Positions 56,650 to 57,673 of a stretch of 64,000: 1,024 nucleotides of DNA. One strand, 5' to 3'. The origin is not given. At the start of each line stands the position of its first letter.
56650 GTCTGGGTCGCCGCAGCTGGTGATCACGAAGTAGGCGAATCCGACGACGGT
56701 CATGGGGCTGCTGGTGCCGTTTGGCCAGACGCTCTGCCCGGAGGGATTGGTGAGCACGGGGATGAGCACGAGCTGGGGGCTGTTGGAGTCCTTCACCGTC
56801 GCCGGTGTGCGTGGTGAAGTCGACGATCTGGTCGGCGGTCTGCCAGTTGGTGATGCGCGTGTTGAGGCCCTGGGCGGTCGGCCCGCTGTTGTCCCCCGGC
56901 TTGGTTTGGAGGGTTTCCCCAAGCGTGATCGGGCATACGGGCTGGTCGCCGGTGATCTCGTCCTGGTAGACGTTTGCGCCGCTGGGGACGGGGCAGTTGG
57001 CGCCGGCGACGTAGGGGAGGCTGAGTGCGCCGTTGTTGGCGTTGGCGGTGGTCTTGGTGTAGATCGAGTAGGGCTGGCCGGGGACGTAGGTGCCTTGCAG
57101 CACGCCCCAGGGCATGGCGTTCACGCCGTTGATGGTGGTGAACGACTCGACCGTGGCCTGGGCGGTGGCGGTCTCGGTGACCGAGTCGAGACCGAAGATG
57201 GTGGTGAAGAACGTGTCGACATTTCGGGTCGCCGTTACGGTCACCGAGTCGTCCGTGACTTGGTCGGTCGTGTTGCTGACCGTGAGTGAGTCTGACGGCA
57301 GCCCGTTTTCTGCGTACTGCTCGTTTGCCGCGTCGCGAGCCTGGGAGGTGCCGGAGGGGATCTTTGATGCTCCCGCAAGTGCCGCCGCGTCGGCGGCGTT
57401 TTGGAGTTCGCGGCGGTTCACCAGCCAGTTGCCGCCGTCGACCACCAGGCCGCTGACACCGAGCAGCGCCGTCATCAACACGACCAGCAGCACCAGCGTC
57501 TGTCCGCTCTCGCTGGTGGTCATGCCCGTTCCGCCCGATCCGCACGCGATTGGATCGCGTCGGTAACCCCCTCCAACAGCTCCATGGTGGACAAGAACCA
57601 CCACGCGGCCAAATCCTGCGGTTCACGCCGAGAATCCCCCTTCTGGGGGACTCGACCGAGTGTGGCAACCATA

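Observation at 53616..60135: tRNA-Pro-targeted 6.5-kb island with perfect 67-bp att-like repeats but no recombinase gene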

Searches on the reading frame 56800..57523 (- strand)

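Call 8: search_protein_families(library=pfam, max_evalue=0.1, proteins=[window:56800-57523:-])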
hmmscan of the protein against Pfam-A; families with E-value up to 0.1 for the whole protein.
window:56800-57523:- (241 aa): 3 families
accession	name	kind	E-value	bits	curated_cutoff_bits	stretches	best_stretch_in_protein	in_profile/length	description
PF13400.11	Tad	-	4e-14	53.1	22.3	1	7-53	1-46/47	Putative Flp pilus-assembly TadE/G-like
PF09977.15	Tad_C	-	0.0055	18.1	22.1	1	39-123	16-93/93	Putative Tad-like Flp pilus-assembly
PF07811.17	TadE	-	0.016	15.7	22.9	1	7-48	1-42/43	TadE-like protein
